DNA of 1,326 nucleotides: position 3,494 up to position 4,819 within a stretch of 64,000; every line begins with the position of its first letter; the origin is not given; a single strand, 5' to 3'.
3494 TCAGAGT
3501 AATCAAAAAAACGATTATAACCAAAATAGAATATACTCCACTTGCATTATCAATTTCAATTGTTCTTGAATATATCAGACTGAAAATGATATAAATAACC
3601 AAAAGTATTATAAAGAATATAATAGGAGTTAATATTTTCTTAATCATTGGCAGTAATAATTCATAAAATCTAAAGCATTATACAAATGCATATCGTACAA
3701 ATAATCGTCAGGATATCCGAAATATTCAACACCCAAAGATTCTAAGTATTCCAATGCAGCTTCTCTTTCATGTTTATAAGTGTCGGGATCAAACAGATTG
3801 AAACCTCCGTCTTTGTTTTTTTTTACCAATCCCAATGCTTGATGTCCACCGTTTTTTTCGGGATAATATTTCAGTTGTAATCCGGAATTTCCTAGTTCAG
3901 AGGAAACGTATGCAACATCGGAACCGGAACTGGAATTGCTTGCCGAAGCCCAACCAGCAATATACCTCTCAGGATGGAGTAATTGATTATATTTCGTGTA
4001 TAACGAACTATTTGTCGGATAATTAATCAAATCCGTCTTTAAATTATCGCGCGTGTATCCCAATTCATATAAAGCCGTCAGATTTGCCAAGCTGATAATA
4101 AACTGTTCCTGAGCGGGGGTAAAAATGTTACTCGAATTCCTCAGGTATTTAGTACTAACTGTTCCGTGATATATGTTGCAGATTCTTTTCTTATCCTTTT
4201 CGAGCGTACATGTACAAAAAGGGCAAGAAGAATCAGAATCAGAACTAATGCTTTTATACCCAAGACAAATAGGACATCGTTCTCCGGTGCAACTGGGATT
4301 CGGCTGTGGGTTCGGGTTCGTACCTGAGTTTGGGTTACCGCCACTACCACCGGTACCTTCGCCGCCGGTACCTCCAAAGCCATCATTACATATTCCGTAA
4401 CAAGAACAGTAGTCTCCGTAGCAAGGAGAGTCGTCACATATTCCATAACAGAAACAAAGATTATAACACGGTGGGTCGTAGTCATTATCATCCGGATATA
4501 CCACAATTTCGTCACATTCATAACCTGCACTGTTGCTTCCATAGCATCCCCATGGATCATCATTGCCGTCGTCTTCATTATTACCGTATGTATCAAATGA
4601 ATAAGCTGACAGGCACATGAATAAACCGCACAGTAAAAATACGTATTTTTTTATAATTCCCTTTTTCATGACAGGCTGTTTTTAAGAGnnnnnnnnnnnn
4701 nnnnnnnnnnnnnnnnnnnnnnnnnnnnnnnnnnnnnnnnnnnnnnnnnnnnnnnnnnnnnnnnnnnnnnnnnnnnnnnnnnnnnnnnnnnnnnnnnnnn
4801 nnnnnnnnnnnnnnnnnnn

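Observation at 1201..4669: Cys-rich secreted protein followed by four tandem paralogous 4-TM proteins: candidate uncharacterised toxin/bacteriocin-immunity array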

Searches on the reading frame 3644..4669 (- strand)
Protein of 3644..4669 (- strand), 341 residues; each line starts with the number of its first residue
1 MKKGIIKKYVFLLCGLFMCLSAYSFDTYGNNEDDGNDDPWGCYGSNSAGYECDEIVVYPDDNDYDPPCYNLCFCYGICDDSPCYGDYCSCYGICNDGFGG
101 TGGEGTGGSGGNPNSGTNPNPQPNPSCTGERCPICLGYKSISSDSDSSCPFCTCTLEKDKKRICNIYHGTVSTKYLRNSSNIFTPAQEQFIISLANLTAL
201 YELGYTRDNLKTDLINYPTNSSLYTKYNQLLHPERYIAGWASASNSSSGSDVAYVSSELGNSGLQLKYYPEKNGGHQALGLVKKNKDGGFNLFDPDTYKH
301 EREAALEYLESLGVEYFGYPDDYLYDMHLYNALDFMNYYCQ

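Call 3: search_protein_families(library=pfam, proteins=[window:3644-4669:-], max_evalue=1)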
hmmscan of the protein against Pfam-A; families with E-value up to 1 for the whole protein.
window:3644-4669:- (341 aa): 0 families

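Call 4: search_protein_families(library=ncbifam, proteins=[window:3644-4669:-], max_evalue=1)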
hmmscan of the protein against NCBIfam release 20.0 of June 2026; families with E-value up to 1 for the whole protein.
window:3644-4669:- (341 aa): 0 families

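Call 9: find_homologous_proteins(query=window:3647-4669:-, max_evalue=0.001)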
Query window:3647-4669:- (341 aa): 11 proteins with E <= 0.001 among 1265 candidates.
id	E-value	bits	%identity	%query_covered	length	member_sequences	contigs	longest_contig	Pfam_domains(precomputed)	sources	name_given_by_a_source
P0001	4.2e-234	795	99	100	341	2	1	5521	-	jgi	jgi:hypothetical protein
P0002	3.3e-65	239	65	53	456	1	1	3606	-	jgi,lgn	jgi:hypothetical protein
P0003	4.8e-65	238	64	53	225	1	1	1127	-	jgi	jgi:hypothetical protein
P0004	1.1e-46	178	53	53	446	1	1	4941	-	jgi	jgi:hypothetical protein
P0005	5.7e-43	166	49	53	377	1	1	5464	-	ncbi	-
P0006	2.6e-42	164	57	54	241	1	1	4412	-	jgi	jgi:hypothetical protein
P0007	3.2e-42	163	51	53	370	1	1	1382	-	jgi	jgi:hypothetical protein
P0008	5.4e-42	163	46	61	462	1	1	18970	-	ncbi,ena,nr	ncbi:MAG: collagen-like protein [Labilibaculum sp.]|nr:collagen-like protein [Labilibaculum sp.]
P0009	6.5e-41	159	51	53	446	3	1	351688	-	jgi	jgi:hypothetical protein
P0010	1.2e-33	135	50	53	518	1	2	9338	-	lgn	-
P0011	3.9e-25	107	46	53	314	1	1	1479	-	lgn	-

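Call 12: find_encoding_contigs(protein=P0009, flank=6000, max_places=3)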
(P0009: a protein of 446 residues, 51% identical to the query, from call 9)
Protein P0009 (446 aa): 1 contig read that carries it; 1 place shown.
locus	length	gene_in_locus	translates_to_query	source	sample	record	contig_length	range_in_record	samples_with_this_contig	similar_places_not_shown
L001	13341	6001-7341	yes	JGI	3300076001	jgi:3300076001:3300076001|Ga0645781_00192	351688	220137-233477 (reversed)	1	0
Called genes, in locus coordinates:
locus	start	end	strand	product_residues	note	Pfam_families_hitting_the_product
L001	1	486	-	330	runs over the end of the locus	PF06574:FAD_syn, PF01687:Flavokinase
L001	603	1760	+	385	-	PF14289:DUF4369, PF00578:AhpC-TSA, PF08534:Redoxin (weak), PF13905:Thioredoxin_8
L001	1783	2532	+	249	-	PF00149:Metallophos, PF12850:Metallophos_2 (faint)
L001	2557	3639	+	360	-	PF08545:ACP_syn_III, PF08541:ACP_syn_III_C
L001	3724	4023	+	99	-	-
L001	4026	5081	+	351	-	PF02646:RmuC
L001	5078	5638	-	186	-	PF00578:AhpC-TSA, PF08534:Redoxin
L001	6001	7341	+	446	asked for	-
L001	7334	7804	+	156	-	-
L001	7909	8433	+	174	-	-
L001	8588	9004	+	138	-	PF09723:Zn_ribbon_8 (faint)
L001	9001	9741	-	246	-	-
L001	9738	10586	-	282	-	-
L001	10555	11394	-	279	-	-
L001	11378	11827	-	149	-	PF01809:YidD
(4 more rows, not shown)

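Call 13: find_encoding_contigs(protein=P0008, flank=6000, max_places=3)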
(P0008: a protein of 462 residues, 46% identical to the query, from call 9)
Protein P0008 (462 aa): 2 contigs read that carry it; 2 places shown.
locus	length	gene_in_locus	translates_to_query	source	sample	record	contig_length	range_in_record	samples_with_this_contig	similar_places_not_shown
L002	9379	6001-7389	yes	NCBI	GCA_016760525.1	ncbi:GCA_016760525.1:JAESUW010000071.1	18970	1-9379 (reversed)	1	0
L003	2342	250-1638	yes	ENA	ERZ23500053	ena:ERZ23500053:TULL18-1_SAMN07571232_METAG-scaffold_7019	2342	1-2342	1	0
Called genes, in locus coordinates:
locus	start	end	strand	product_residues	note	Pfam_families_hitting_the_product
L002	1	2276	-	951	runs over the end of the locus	PF00005:ABC_tran (faint), PF02463:SMC_N (faint), PF03193:RsgA_GTPase (faint), PF13191:AAA_16 (faint), PF13555:AAA_29 (faint), PF20703:nSTAND1 (faint), PF17760:UvrA_inter, PF17755:UvrA_DNA-bind, +2 more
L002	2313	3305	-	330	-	PF01464:SLT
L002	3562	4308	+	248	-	-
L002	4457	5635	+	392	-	PF00155:Aminotran_1_2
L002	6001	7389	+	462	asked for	-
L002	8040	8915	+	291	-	PF00892:EamA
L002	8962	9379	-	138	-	?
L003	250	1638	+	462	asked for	-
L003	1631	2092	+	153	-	-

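Call 24: find_encoding_contigs(protein=P0001, flank=6000, max_places=4)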
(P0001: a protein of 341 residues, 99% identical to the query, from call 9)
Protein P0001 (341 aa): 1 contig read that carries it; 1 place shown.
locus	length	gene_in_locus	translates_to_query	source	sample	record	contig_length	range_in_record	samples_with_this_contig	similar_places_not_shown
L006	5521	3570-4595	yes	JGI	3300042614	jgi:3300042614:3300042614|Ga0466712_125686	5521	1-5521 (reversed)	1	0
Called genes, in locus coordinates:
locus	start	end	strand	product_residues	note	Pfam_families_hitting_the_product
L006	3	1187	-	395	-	?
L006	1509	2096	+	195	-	-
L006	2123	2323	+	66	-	-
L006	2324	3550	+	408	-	PF08238:Sel1, PF18962:Por_Secre_tail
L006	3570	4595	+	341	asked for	-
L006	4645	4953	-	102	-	-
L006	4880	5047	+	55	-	-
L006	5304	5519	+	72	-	?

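Call 74: list_cluster_members(proteins=[P0008, P0005, window:3647-4669:-, P0012, P0023, P0061])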
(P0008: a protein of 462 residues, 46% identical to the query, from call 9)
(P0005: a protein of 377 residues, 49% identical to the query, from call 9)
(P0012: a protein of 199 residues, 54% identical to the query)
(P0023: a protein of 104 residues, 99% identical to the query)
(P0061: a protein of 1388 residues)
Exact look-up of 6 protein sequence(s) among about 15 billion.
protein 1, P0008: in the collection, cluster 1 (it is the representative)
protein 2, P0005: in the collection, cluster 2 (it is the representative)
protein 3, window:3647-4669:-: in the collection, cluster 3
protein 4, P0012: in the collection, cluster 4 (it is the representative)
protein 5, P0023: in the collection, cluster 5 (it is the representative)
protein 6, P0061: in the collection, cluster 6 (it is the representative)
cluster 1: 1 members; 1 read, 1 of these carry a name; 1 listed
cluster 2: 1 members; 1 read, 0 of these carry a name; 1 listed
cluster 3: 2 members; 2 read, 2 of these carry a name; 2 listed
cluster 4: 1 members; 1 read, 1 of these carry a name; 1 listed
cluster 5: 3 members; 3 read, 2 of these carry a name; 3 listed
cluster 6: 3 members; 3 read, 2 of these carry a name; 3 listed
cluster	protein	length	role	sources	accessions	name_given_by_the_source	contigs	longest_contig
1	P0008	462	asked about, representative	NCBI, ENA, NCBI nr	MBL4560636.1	MAG: collagen-like protein [Labilibaculum sp.] | collagen-like protein [Labilibaculum sp.]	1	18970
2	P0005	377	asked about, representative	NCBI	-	-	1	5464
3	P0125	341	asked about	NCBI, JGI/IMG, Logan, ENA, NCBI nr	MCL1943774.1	MAG: hypothetical protein FWF54_09550 [Candidatus Azobacteroides sp.] | hypothetical protein [Candidatus Azobacteroides sp.]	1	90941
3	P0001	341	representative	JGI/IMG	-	hypothetical protein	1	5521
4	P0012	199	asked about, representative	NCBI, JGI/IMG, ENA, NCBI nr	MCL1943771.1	MAG: hypothetical protein FWF54_09535 [Candidatus Azobacteroides sp.] | hypothetical protein | hypothetical protein [Candidatus Azobacteroides sp.]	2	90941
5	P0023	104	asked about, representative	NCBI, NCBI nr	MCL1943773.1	MAG: hypothetical protein FWF54_09545 [Candidatus Azobacteroides sp.] | hypothetical protein [Candidatus Azobacteroides sp.]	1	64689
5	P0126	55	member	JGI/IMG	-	hypothetical protein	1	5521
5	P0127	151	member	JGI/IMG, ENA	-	-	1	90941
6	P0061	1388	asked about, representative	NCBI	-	-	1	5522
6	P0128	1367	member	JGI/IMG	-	RHS repeat-associated protein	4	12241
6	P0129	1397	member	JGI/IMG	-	RHS repeat-associated protein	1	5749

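Call 79: search_protein_families(library=pfam, proteins=[P0002, P0010, P0011], max_evalue=0.01)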
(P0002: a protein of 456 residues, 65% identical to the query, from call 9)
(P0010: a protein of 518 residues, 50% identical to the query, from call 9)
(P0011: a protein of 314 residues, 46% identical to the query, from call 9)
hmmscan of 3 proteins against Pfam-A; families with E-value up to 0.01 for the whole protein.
P0002 (456 aa): 0 families

P0010 (518 aa): 0 families

P0011 (314 aa): 0 families
